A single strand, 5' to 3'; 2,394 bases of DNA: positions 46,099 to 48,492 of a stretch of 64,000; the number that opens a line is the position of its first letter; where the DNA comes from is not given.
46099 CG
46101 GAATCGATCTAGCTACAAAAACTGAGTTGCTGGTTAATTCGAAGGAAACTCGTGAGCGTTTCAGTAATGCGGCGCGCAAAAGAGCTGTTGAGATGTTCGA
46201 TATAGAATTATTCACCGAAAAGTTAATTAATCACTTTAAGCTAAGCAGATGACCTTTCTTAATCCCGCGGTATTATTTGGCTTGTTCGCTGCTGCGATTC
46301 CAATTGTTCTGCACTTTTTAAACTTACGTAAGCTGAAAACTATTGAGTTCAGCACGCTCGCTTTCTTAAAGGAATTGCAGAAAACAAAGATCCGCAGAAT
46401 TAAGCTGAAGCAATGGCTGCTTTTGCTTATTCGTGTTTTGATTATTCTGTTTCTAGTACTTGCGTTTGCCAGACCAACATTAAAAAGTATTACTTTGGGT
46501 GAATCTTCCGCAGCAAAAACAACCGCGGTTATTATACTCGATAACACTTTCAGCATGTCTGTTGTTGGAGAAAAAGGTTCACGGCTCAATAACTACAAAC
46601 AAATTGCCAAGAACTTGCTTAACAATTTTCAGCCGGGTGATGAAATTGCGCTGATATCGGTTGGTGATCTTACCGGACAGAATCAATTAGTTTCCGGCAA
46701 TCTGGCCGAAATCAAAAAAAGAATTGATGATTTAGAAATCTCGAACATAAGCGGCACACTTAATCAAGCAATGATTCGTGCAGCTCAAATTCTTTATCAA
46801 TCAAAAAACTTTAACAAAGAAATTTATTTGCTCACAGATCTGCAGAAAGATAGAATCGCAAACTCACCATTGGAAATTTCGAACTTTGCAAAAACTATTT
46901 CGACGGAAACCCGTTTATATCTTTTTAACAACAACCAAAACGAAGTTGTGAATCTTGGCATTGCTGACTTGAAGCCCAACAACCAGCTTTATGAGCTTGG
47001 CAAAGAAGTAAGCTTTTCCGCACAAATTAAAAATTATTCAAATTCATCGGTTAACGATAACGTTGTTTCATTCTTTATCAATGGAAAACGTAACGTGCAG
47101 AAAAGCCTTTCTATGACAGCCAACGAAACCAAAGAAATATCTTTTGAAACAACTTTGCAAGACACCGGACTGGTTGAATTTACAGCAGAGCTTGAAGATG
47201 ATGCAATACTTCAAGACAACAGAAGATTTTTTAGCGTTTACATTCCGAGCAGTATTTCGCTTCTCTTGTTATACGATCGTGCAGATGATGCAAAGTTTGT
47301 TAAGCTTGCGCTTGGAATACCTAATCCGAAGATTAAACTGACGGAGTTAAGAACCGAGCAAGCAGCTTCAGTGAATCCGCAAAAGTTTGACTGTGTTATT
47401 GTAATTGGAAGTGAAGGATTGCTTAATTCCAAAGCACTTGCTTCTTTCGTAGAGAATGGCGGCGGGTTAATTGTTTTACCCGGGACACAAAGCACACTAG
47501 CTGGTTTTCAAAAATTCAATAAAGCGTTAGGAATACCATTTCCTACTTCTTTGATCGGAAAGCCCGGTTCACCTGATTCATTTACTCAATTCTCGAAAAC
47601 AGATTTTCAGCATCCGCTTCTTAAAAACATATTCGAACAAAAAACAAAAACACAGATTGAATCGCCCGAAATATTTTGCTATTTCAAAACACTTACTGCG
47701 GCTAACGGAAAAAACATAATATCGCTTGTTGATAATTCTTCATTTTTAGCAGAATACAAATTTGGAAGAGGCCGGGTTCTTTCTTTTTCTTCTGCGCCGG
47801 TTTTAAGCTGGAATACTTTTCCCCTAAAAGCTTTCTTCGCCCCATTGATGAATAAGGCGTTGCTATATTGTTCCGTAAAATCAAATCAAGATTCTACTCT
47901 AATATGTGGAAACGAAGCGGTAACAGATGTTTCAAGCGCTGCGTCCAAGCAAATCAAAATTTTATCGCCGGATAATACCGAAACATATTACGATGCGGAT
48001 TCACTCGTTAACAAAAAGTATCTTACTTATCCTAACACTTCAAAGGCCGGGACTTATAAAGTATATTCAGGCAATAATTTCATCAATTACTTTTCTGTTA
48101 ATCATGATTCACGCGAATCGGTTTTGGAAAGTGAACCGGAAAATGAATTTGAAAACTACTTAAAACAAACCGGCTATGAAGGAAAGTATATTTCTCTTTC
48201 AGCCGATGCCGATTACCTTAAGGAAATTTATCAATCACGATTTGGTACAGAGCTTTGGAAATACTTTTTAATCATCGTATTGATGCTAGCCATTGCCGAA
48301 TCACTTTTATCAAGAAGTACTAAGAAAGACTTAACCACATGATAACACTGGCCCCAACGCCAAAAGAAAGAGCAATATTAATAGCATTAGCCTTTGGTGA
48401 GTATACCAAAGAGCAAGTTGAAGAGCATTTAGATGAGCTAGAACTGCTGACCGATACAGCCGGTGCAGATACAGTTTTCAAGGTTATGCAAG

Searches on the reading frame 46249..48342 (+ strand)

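Call 23: search_protein_families(library=ncbifam, proteins=[window:46249-48342:+], max_evalue=0.001)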
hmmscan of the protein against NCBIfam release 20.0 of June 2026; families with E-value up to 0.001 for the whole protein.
window:46249-48342:+ (697 aa): 2 families
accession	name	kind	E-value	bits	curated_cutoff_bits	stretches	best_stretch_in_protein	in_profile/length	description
TIGR02226.1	two_anch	domain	1.7e-21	76.3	23.05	1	1-80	1-80/82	N-terminal double-transmembrane domain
NF010238.0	PRK13685.1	subfamily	0.00025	20.2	432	1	18-170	31-176/335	hypothetical protein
